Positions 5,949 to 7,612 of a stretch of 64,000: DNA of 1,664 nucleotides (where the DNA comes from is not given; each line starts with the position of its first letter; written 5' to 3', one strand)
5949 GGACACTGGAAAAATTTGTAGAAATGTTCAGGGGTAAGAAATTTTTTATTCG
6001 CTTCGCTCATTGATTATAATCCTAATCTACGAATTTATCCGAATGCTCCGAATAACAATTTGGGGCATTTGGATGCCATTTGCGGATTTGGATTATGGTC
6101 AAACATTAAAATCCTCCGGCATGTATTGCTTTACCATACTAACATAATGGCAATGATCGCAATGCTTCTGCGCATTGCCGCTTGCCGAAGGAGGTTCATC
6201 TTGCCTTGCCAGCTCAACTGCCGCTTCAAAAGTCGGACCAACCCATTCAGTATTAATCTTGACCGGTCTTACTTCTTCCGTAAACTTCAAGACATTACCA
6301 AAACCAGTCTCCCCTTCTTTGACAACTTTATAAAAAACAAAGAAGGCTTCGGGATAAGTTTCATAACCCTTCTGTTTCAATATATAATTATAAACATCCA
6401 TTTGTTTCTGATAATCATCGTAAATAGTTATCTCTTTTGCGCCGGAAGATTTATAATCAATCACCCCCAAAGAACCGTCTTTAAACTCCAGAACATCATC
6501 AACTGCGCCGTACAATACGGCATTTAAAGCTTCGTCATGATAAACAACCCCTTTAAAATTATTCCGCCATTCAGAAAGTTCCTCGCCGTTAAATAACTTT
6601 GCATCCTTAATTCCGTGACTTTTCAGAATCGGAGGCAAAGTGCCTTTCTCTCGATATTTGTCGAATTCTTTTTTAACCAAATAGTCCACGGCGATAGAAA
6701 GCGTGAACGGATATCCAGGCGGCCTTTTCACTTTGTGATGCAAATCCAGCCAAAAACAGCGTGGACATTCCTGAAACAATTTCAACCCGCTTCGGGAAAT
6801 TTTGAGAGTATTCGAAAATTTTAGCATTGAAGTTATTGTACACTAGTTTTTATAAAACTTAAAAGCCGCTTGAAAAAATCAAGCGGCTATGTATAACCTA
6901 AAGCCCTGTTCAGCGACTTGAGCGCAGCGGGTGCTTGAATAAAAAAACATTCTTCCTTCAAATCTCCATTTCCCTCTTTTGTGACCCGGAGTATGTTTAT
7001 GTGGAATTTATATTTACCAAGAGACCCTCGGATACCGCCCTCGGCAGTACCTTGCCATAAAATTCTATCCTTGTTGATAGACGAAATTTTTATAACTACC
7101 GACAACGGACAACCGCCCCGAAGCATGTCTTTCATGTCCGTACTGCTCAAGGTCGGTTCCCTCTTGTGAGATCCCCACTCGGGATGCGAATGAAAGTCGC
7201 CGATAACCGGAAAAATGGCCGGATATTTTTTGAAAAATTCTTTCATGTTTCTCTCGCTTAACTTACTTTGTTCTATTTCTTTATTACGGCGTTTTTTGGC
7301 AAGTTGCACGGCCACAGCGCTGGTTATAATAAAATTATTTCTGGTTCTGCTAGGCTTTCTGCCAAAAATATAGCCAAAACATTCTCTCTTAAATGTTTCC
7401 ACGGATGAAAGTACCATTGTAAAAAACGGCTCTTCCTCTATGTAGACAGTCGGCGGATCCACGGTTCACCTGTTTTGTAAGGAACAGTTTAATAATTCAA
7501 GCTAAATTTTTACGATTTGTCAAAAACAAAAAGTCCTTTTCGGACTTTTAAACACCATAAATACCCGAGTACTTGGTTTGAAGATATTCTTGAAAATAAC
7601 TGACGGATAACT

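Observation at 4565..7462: Co-oriented trio: JAB/MPN protein, Cas4-like PD-(D/E)XK nuclease, and a TM0106-type nuclease-exonuclease fusion, with no CRISPR array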

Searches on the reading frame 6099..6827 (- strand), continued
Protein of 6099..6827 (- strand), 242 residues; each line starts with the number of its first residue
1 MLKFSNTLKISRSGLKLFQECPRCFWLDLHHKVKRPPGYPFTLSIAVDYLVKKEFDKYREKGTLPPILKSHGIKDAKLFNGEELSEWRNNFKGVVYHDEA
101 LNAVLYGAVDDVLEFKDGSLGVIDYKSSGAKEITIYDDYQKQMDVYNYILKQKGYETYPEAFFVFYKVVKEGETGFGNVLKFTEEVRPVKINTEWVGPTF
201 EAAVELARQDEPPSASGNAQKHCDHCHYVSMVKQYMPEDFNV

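Call 65: fold_search(model_id=the predicted structure, library=pdb)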
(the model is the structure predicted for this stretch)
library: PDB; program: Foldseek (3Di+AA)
matches with E <= 10: 598; with E <= 0.001: 10
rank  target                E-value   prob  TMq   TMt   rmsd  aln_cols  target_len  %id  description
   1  9np6_A                2.7e-05  1.00  0.49  0.17   9.5       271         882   15  Cryo-EM structure of AdnA(D934A)-AdnB(D1014A) in complex with AMPPNP and blunt end DNA (released 2025-03-19)
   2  8xa9_B                6.3e-05  1.00  0.37  0.41   7.3       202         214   14  Human MGME1 in complex with 5'-overhang DNA (released 2024-03-20)
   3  8xa9_A                8.5e-05  1.00  0.36  0.40   7.1       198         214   15  Human MGME1 in complex with 5'-overhang DNA (released 2024-03-20)
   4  6ppr_A                9.6e-05  1.00  0.45  0.16   8.5       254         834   14  Cryo-EM structure of AdnA(D934A)-AdnB(D1014A) in complex with AMPPNP and DNA (released 2019-11-20)
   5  3sm4_B                1.8e-04  0.99  0.30  0.31  13.7       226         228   11  Crystal Structure of the K131A Mutant of Lambda Exonuclease in Complex with a 5'-Phosphorylated 14-mer/12-mer Duplex a (released 2011-07-20)
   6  1avq_A                3.0e-04  0.97  0.28  0.29  14.9       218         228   12  TOROIDAL STRUCTURE OF LAMBDA EXONUCLEASE DETERMINED AT 2.4 ANGSTROMS (released 1998-03-18)
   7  9iac_A                3.2e-04  0.98  0.31  0.29  14.3       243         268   15  Structure of the Argonaute-associated Cas4 family protein 1 (ACE1) from Microcystis aeruginosa (MaACE1) (released 2025-04-23)
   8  5zyv_A                4.1e-04  0.99  0.30  0.35   7.8       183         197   15  Crystal structure of human MGME1 with single strand DNA2 and Ca2+ (released 2018-09-19)
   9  7sjr_A                4.6e-04  1.00  0.52  0.17   8.6       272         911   16  Cryo-EM structure of AdnA-AdnB(W325A) in complex with DNA and AMPPNP (released 2021-12-22)
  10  3sm4_C                5.5e-04  0.98  0.31  0.32  13.7       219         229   11  Crystal Structure of the K131A Mutant of Lambda Exonuclease in Complex with a 5'-Phosphorylated 14-mer/12-mer Duplex a (released 2011-07-20)
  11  9iab_A                1.2e-03  0.99  0.42  0.39  10.0       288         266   13  Structure of the Argonaute-associated Cas4 family protein 1 (ACE1) from Chroococcidiopsis thermalis (CtACE1) (released 2025-04-23)
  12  9iac_B                1.2e-03  0.95  0.32  0.29  14.1       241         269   15  Structure of the Argonaute-associated Cas4 family protein 1 (ACE1) from Microcystis aeruginosa (MaACE1) (released 2025-04-23)
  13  4ic1_G                1.6e-03  1.00  0.43  0.49   8.4       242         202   13  Crystal structure of SSO0001 (released 2013-01-16)
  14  9iab_B                1.9e-03  0.99  0.44  0.41   7.8       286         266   12  Structure of the Argonaute-associated Cas4 family protein 1 (ACE1) from Chroococcidiopsis thermalis (CtACE1) (released 2025-04-23)
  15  6ppu_A                1.9e-03  0.99  0.44  0.21  13.0       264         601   18  Cryo-EM structure of AdnAB-AMPPNP-DNA complex (released 2019-11-20)
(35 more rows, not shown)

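Call 71: search_protein_families(library=phrogs, proteins=[window:6099-6827:-], max_evalue=0.001)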
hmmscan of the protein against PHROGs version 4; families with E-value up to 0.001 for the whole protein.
window:6099-6827:- (242 aa): 4 families
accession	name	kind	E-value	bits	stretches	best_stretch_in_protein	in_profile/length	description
phrog_31195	-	unknown function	1.3e-19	71.7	1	8-225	4-220/232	-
phrog_1706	-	DNA, RNA and nucleotide metabolism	2.7e-07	31.4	1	100-231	117-241/293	CRISPR/Cas system associated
phrog_69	-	DNA, RNA and nucleotide metabolism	3.8e-07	30.5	1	111-228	211-319/501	exonuclease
phrog_298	-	DNA, RNA and nucleotide metabolism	0.00077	19.9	1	107-155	168-216/293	exonuclease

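Call 73: search_dna_similar(query=window:6099-6827:-, collection=phages, mode=protein, max_evalue=0.00001, max_rows=15)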
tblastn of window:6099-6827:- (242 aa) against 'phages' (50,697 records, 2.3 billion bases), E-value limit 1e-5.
No match.

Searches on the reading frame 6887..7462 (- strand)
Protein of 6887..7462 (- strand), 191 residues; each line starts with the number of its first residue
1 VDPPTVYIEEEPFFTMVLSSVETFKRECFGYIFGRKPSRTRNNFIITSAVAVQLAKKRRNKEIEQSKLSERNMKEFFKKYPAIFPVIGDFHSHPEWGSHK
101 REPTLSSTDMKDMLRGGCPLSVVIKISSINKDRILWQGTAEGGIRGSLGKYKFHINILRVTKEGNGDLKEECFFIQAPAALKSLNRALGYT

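Call 3: search_protein_families(library=pfam, proteins=[window:6887-7462:-], max_evalue=0.01)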
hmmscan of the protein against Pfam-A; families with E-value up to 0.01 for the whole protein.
window:6887-7462:- (191 aa): 2 families
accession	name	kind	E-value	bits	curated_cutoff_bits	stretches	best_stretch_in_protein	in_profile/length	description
PF01398.27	JAB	-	1.3e-06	28.7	22.5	1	5-96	5-97/117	JAB1/Mov34/MPN/PAD-1 ubiquitin protease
PF14464.11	Prok-JAB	-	0.00018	21.8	25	1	17-124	9-101/114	Prokaryotic homologs of the JAB domain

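Call 4: search_protein_families(library=padloc, proteins=[window:6887-7462:-], max_evalue=0.1)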
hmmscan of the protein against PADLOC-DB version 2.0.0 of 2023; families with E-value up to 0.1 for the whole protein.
window:6887-7462:- (191 aa): 12 families
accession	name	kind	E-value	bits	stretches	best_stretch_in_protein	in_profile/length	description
PDLC00896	JAB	-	3.5e-07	28.1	1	21-115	29-117/159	JAB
PDLC00902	JAB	-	1.7e-05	22.5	1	22-112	33-116/159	JAB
PDLC00887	JAB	-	2.6e-05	22.3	1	22-111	33-115/160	JAB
PDLC00894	JAB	-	3.4e-05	22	1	22-112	32-117/158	JAB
PDLC00890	JAB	-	0.00017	19.1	1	6-114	12-113/157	JAB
PDLC00905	JAB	-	0.00048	18.3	1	23-113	20-105/154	JAB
PDLC00898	JAB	-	0.0012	16.4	1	22-112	36-116/162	JAB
PDLC00893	JAB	-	0.0022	16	1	23-114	20-106/157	JAB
PDLC00908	JAB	-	0.0042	15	1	23-113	38-122/168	JAB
PDLC00909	JAB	-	0.0053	14.5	1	25-115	40-124/168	JAB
PDLC00727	Effector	-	0.0063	13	1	8-95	10-96/590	TIR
PDLC00891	JAB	-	0.0065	13.9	1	25-113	33-111/159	JAB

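Call 5: search_protein_families(library=ncbifam, proteins=[window:6887-7462:-], max_evalue=0.1)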
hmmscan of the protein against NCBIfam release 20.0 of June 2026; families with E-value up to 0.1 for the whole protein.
window:6887-7462:- (191 aa): 1 family
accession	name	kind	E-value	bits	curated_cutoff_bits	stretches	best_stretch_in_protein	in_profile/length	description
TIGR02256.1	ICE_VC0181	hypoth_equivalog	0.012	15.6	127.6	1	58-116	46-100/131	conserved hypothetical protein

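Call 10: find_homologous_proteins(query=window:6887-7462:-)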
Query window:6887-7462:- (191 aa): 49 proteins with E <= 0.001 among 115 candidates.
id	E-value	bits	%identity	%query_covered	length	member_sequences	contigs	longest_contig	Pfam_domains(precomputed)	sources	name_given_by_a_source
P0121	3.0e-124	430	99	100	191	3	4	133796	PF01398.27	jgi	-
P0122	3.1e-104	365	84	100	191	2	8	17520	-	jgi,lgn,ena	-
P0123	5.5e-98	344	77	99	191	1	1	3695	PF01398.27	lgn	-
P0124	6.5e-93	328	75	100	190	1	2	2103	PF01398.27,PF14464.12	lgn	-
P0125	6.4e-84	299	67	100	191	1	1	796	-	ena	-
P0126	1.6e-83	297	69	100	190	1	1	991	PF14464.12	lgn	-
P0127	2.4e-81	290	63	100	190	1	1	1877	PF14464.12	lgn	-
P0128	9.3e-78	279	67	99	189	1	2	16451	PF01398.27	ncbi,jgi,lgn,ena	-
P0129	1.0e-77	278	63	100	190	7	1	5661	-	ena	-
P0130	1.7e-76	274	64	99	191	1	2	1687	-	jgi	jgi:proteasome lid subunit RPN8/RPN11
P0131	5.6e-76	273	65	99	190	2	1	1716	-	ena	-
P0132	4.8e-75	270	63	100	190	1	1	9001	PF01398.27,PF14464.12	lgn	-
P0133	5.2e-75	270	64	100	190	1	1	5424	-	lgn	-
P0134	9.0e-74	266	61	99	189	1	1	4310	PF01398.27,PF14464.12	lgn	-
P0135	9.0e-73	262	63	99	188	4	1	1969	PF14464.12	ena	-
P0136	1.7e-72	261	62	99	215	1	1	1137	PF01398.27,PF14464.12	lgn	-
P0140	3.5e-71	257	60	99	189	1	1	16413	PF01398.27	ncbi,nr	ncbi:MAG: hypothetical protein Q8R55_02000 [Candidatus Taylorbacteria bacterium]|nr:hypothetical pro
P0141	1.6e-70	255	57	99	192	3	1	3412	PF01398.27,PF14464.12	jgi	-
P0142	1.7e-70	255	59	100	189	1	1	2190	PF01398.27,PF14464.12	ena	-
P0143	1.7e-70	255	61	99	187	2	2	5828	PF01398.27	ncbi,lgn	-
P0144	6.1e-70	253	60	99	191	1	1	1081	PF01398.27,PF14464.12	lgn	-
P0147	1.7e-69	252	58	99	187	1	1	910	PF01398.27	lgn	-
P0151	2.6e-68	248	59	99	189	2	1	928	PF01398.27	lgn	-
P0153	2.8e-67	244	60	99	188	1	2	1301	PF01398.27,PF14464.12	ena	-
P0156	9.5e-67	243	58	100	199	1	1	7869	PF01398.27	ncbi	-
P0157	3.3e-64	234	54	100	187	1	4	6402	PF01398.27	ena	-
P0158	1.3e-63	232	56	99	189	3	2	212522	PF01398.27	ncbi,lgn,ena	-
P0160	1.0e-60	223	54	99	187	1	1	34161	PF01398.27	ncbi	-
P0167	8.1e-45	171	44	98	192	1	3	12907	PF01398.27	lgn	-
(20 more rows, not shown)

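Call 22: find_related_loci(query=A2, collection=metagenome_contigs, flank=8000)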
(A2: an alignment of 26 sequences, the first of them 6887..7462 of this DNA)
Query A2 (191 aa) in metagenome_contigs; peptide patterns used: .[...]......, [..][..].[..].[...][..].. (x = any residue, [..] = any of these).
193 stretches matched a pattern; 71 encode a relative of the query (tblastn E <= 1e-3); 71 distinct loci.
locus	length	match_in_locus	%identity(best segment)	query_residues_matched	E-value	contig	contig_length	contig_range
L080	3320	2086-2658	84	1-191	1e-112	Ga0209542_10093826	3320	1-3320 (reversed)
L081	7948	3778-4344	67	1-190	2e-85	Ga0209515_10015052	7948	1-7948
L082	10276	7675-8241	67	1-190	2e-85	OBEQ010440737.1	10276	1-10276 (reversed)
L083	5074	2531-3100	64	1-191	7e-85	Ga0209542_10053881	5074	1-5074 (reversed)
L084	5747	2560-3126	65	1-190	6e-83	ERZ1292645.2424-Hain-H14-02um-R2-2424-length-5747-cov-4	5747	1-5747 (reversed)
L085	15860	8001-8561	64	1-190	1e-80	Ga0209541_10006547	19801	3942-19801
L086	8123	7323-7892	60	1-190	4e-78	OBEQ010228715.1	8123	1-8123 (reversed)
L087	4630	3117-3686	57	1-190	1e-77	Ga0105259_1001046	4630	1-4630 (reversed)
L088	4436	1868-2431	57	1-190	2e-73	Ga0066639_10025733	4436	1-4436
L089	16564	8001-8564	55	1-190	3e-71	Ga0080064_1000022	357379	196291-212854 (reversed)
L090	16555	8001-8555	48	1-186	3e-54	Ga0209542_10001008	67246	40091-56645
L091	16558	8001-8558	45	1-187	3e-54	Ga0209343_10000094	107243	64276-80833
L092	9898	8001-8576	46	1-188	2e-51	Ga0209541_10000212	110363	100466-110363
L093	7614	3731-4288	44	1-187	1e-51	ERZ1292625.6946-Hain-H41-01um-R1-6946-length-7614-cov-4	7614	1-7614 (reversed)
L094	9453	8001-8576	46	1-188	2e-51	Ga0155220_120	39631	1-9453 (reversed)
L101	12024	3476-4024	38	4-186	1e-42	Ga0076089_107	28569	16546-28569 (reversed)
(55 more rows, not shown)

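Call 35: search_protein_families(library=pfam, proteins=[L090:8619-9413:-, L101:4127-5740:+], max_evalue=0.01)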
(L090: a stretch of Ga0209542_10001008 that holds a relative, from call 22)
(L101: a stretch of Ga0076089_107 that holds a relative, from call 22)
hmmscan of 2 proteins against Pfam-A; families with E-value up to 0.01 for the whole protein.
L090:8619-9413:- (265 aa): 3 families
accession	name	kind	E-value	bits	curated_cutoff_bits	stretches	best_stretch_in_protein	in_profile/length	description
PF12705.13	PDDEXK_1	-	5.5e-13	49.9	22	1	25-244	3-244/247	PD-(D/E)XK nuclease superfamily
PF01930.23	Cas_Cas4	-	0.00073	20.1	22.7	1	124-244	56-156/160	Domain of unknown function DUF83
PF12684.13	DUF3799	-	0.0033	17.7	26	1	110-241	100-231/233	PDDEXK-like domain of unknown function (DUF3799)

L101:4127-5740:+ (538 aa): 15 families
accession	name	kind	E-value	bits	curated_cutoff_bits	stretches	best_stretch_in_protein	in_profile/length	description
PF08529.16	NusA_N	-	3.9e-31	108.2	23.8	1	18-173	2-119/119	NusA N-terminal domain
PF13184.12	KH_5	-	4.4e-31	107.3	27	1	278-345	1-68/69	NusA-like KH domain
PF14520.12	HHH_5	-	1.1e-15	58.3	27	1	401-454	3-56/57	Helix-hairpin-helix domain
PF00633.29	HHH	-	1.8e-09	37.4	24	1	425-451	3-29/30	Helix-hairpin-helix motif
PF12826.13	HHH_2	-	3.6e-06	27.5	27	1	407-450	10-52/64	Helix-hairpin-helix motif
PF10391.15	DNA_pol_lambd_f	-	0.00011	22.3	29.8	1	406-442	7-43/51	Fingers domain of DNA polymerase lambda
PF23095.1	KH_NusA_C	-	0.00012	22.5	34.2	1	359-386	7-34/59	Transcription termination/antitermination protein NusA, KH domain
PF00575.29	S1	-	0.00016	22.4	22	1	180-240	1-68/74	S1 RNA binding domain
PF21999.2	IMS_HHH_1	-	0.00037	21.3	27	1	403-453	1-49/53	DNA polymerase-iota, thumb domain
PF00013.35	KH_1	-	0.0015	18.7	21.5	0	353-387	2-36/66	KH domain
PF22357.2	AF1548-like_C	-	0.0018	18.8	23.9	1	409-457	9-56/56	AF1548-like, C-terminal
PF14716.13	HHH_8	-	0.0034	18.2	30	0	431-451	46-66/73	Helix-hairpin-helix domain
PF11798.14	IMS_HHH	-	0.0043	17.7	24.4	0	402-420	13-31/32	IMS family HHH motif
PF01367.25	5_3_exonuc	-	0.005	17.7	40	1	431-481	16-63/97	5'-3' exonuclease, C-terminal SAM fold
PF21176.3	RecR_HhH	-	0.0054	17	27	0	402-414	8-20/45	RecR, helix-hairpin-helix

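Call 38: find_related_loci(query=A2, collection=viral_contigs, flank=6000)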
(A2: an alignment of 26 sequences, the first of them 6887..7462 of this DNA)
Query A2 (191 aa) in viral_contigs; peptide patterns used: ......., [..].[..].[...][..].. (x = any residue, [..] = any of these).
37 stretches matched a pattern, but none encodes a relative of the query by tblastn (E <= 1e-3).

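Call 44: search_solved_structures(query=A2, max_evalue=1)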
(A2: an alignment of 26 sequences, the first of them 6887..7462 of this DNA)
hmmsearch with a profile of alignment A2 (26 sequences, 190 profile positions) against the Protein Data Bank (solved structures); distinct sequences matched with E-value up to 1: 38.
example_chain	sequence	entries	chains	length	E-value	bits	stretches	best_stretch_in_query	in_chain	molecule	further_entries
5cw6_A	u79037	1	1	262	2.4e-07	33.9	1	1-118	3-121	DrBRCC36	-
8pvy_A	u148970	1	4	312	0.00025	24.1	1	6-118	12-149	Lys-63-specific deubiquitinase BRCC36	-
6r8f_A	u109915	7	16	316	0.00025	24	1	6-118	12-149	Lys-63-specific deubiquitinase BRCC36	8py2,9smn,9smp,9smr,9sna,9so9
6h3c_B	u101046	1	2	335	0.00031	23.8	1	6-118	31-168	Lys-63-specific deubiquitinase BRCC36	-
6gvw_B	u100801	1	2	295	0.0005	23.1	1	45-118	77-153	Lys-63-specific deubiquitinase BRCC36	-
4f7o_A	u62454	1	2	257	0.0014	21.7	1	8-123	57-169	COP9 signalosome complex subunit 5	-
5jog_A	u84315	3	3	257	0.0014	21.7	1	8-123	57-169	COP9 signalosome complex subunit 5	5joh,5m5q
6r7f_E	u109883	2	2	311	0.0021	21.1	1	8-116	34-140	COP9 signalosome complex subunit 5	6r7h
4wsn_E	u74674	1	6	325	0.0022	21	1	8-116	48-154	COP9 signalosome complex subunit 5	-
4d18_E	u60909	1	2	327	0.0023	21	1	8-116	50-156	COP9 SIGNALOSOME COMPLEX SUBUNIT 5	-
4d10_E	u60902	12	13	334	0.0023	20.9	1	8-116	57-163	COP9 SIGNALOSOME COMPLEX SUBUNIT 5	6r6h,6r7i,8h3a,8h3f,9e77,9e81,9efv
9e5z_E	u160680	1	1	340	0.0024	20.9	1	8-116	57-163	COP9 signalosome complex subunit 5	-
5u4p_A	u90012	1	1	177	0.003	20.5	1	25-98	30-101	26S proteasome regulatory subunit RPN8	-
4o8x_A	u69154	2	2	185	0.0033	20.4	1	25-98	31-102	26S proteasome regulatory subunit RPN8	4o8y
4owp_A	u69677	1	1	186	0.0034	20.4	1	25-98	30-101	26S proteasome regulatory subunit RPN8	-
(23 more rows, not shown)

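Call 63: predict_structure(alignment_id=A2)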
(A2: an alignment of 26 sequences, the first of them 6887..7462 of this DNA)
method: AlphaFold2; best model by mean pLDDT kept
length: 191 residues; sequences in the alignment: 26
mean_pLDDT: 89.8   pTM: 0.87
mean pLDDT of the five models: 89.8, 88.3, 88.1, 87.0, 85.2
residues with pLDDT >= 90: 125; 70-90: 54; 50-70: 12; < 50: 0
segments of 3 or more residues with pLDDT < 50: none
pLDDT, mean of each block of 10 residues (from residue 1): 90 97 86 95 96 67 73 91 95 86 90 89 93 91 94 96 89 97 93 72
secondary structure, 60 per line:
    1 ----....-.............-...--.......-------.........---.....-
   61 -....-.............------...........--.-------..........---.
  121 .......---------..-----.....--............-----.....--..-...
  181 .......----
elements in order: E5-8 H10-22 E29-35 E43-51 E55-59 E62-65 H67-79 E86-96 H107-116 E120-127 E144-148 E151-162 E168-172 H178-187

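Call 66: fold_search(model_id=the predicted structure, library=pdb)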
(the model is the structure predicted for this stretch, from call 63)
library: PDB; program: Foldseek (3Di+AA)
matches with E <= 10: 994; with E <= 0.001: 184
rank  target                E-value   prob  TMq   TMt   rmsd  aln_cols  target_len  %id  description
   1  4d10_F                4.9e-08  1.00  0.53  0.39   5.6       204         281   10  Crystal structure of the COP9 signalosome (released 2014-07-23)
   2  5w83_B                5.2e-08  1.00  0.55  0.65   5.7       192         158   17  Rpn8/Rpn11 dimer complex (released 2017-09-06)
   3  4ocn_B                6.6e-08  1.00  0.56  0.64   6.0       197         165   17  Crystal Structure of the Rpn8-Rpn11 MPN domain heterodimer, crystal form II (released 2014-01-29)
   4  4o8x_B                6.6e-08  1.00  0.54  0.61   6.1       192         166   17  Zinc-bound Rpn11 in complex with Rpn8 (released 2014-01-22)
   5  9w39_c                7.4e-08  1.00  0.56  0.38   7.1       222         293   14  Structure of human 26S proteasome complexed with midnolin, 19S proteasome with Ubl bound (released 2026-04-01)
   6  6gvw_B                1.1e-07  1.00  0.61  0.46   7.2       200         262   14  Crystal structure of the BRCA1-A complex (released 2019-07-10)
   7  9e8k_c                1.1e-07  1.00  0.54  0.40   7.6       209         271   15  Nub1/Fat10-processing human 26S proteasome with Rpt6 at top of spiral staircase (AAA+ motor locally refined) (released 2024-12-04)
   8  5t0c_AZ               1.3e-07  1.00  0.51  0.37   5.5       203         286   16  Structural basis for dynamic regulation of the human 26S proteasome (released 2016-10-19)
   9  5cw6                  1.4e-07  1.00  0.48  0.59   6.3       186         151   14  Structure of metal dependent enzyme DrBRCC36 (released 2015-09-16)
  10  4ocm_B                1.6e-07  1.00  0.53  0.57   6.6       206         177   16  Crystal Structure of the Rpn8-Rpn11 MPN domain heterodimer, crystal form Ib (released 2014-01-29)
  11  5l4k_U                1.6e-07  1.00  0.49  0.36   5.8       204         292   17  The human 26S proteasome lid (released 2016-09-07)
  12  5cw3_A                1.7e-07  1.00  0.55  0.44   6.0       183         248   14  Structure of CfBRCC36-CfKIAA0157 complex (Zn Edge) (released 2015-09-16)
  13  4ocl_E                1.7e-07  1.00  0.52  0.54   5.9       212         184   15  Crystal Structure of the Rpn8-Rpn11 MPN domain heterodimer, crystal form Ia (released 2014-01-29)
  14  5u4p_B                2.1e-07  1.00  0.56  0.66   5.6       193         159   18  Protein-protein complex between 26S proteasome regulatory subunit RPN8, RPN11, and Ubiquitin S31 (released 2017-09-06)
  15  9e77_F                2.6e-07  1.00  0.55  0.41   5.0       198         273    8  Cryo-EM structure of CSN-N8 in complex with CSN5i-3 (released 2025-12-03)
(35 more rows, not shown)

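Call 71: search_protein_families(library=phrogs, proteins=[window:6887-7462:-], max_evalue=0.001)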
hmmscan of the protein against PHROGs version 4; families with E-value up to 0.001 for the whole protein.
window:6887-7462:- (191 aa): 0 families
